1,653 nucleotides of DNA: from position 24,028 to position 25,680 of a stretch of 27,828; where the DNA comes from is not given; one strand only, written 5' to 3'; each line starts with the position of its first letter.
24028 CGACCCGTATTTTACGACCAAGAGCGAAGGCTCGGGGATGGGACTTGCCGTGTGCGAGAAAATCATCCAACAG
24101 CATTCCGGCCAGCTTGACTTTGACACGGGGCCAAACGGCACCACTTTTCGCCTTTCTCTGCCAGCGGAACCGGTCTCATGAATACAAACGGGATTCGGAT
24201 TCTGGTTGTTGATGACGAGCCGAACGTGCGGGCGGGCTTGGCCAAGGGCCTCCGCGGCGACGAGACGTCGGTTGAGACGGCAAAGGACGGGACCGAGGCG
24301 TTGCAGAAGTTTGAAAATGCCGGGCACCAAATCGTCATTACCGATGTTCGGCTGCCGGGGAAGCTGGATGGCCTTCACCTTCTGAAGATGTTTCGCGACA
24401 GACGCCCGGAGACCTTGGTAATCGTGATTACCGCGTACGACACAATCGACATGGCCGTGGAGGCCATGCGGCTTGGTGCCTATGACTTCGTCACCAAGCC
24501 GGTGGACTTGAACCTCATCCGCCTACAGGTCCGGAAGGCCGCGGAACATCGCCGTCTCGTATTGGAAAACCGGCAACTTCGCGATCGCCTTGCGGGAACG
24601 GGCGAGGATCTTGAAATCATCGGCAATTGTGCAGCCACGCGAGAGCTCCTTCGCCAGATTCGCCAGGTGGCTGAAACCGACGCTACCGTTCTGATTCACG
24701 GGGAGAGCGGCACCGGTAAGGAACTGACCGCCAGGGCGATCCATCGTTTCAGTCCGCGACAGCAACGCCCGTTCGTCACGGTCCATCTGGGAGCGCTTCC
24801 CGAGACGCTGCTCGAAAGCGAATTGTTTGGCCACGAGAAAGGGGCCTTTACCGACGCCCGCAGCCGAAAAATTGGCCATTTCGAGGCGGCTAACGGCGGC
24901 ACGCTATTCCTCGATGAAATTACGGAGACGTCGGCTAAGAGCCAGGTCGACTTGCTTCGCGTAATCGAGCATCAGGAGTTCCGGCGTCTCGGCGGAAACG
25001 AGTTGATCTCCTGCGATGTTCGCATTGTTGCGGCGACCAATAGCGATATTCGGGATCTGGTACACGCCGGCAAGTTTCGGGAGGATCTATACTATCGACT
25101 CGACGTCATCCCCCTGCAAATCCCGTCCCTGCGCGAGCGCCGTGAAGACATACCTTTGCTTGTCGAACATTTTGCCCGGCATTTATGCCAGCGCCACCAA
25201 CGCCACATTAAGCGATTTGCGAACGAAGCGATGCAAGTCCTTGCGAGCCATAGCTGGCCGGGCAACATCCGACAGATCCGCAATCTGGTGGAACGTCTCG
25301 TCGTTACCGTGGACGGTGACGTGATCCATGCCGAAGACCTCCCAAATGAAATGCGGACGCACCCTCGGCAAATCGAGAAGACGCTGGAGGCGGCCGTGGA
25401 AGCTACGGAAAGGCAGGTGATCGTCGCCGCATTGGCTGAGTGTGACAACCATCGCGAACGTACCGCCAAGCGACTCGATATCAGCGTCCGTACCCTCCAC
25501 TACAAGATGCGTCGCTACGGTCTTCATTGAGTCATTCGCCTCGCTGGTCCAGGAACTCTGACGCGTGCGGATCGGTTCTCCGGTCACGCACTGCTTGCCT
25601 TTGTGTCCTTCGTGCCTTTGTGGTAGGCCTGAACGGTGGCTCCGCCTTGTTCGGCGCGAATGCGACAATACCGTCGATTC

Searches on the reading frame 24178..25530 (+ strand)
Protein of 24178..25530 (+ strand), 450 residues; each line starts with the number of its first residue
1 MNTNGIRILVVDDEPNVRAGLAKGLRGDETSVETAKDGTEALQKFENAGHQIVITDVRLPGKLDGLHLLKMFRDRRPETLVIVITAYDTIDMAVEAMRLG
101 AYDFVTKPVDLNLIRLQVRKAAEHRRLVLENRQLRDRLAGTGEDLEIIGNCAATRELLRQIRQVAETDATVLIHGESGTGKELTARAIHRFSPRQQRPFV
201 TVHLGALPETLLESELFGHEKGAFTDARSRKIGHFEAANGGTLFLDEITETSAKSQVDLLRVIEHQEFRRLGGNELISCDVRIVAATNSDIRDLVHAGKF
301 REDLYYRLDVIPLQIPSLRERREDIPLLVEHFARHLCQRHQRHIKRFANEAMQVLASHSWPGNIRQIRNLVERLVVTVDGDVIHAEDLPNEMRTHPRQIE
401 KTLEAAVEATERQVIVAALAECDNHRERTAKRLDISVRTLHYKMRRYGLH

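Call 3: search_protein_families(library=pfam, proteins=[window:24178-25530:+], max_evalue=0.01)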
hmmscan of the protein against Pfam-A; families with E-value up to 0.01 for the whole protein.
window:24178-25530:+ (450 aa): 13 families
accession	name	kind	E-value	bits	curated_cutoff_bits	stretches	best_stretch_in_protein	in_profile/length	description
PF00158.32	Sigma54_activat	-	1.5e-68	230.2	20.2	1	147-313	1-167/168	Sigma-54 interaction domain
PF25601.1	AAA_lid_14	-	1.4e-28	99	27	1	319-398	1-80/87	AAA+ ATPase lid domain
PF00072.30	Response_reg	-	1.5e-27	96.4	30.2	1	8-117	1-109/111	Response regulator receiver domain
PF14532.12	Sigma54_activ_2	-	9.9e-21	74.9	25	1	148-318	1-138/138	Sigma-54 interaction domain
PF02954.25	HTH_8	-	1.8e-13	50.4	22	1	407-447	2-42/42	Bacterial regulatory protein, Fis family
PF07728.20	AAA_5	-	6.3e-09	36.4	22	1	171-289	2-123/139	AAA domain (dynein-related subfamily)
PF23198.2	PDE8A_N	-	3.4e-05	24.2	29.6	1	12-85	17-90/147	PDE8A-like, N-terminal domain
PF00004.35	AAA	-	4.8e-05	24.2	21.2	1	171-292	1-112/131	ATPase family associated with various cellular activities (AAA)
PF18024.7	HTH_50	-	0.00034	20.7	27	1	400-449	1-49/50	Helix-turn-helix domain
PF13556.12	HTH_30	-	0.0023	18.1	27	1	417-446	6-35/59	PucR C-terminal helix-turn-helix domain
PF01078.27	Mg_chelatase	-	0.0023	17.8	20.3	0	229-288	96-157/207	Magnesium chelatase, subunit ChlI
PF13191.12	AAA_16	-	0.0024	18.8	32.6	0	155-223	10-85/167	AAA ATPase domain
PF07724.20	AAA_2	-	0.0047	17.4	27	0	169-295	4-131/166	AAA domain (Cdc48 subfamily)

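Call 6: search_protein_families(library=ncbifam, proteins=[window:24178-25530:+], max_evalue=0.001)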
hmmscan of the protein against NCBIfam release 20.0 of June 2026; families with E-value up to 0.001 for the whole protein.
window:24178-25530:+ (450 aa): 108 families (the best 25 are shown)
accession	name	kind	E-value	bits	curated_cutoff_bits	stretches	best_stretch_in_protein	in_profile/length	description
NF008469.0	PRK11361.1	equivalog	2.7e-135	451.6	714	1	6-449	5-456/461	acetoacetate metabolism transcriptional regulator AtoC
TIGR01818.1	ntrC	equivalog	1.5e-125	419.6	558.6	1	8-404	1-393/463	nitrogen regulation protein NR(I)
TIGR02915.1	PEP_resp_reg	equivalog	5.6e-121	404.5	502.6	1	8-449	1-444/445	PEP-CTERM-box response regulator transcription factor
NF007689.0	PRK10365.1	equivalog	1.4e-115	386.6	760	1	1-446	1-441/441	sigma-54-dependent response regulator transcription factor ZraR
NF051870.1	NAssimRespRegNtrX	equivalog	1.2e-109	367.3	600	1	7-448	3-451/452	nitrogen assimilation response regulator NtrX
NF011695.0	PRK15115.1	equivalog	1e-102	344.2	763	1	3-387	4-377/445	two-component system response regulator GlrR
NF049963.1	RespRegFlgRCampy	domain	5.2e-101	338.6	750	1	8-449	3-429/429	fla regulon two-component system response regulator FlgR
TIGR01817.1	nifA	equivalog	9.7e-101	338.1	528.85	1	122-389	173-439/534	nif-specific transcriptional activator NifA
NF041552.1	TF_PrdR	equivalog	2.8e-100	336.3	795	1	143-448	265-577/577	sigma-54 dependent transcriptional regulator PrdR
NF041946.1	LuxO_transreg_Vib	equivalog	1.3e-99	334.1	800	1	25-397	16-385/463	quorum-sensing sigma-54 dependent transcriptional regulator LuxO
NF008176.1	PRK10923.1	equivalog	1.4e-98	330.5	620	1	8-394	6-387/469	nitrogen regulation protein NR(I)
NF038308.1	RNA_repair_RtcR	equivalog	6.2e-92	309.1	650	1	30-425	55-471/530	RNA repair transcriptional activator RtcR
NF050807.1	TransRegFlbDCaul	equivalog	5.2e-90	302.5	750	1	31-447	26-438/454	sigma-54-dependent transcriptional regulator FlbD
NF011958.0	PRK15429.1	equivalog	1.1e-88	298.5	830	1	124-449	357-686/692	formate hydrogenlyase transcriptional activator FlhA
NF003451.0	PRK05022.1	equivalog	4.7e-87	292.8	476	1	118-449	159-510/512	nitric oxide reductase transcriptional regulator NorR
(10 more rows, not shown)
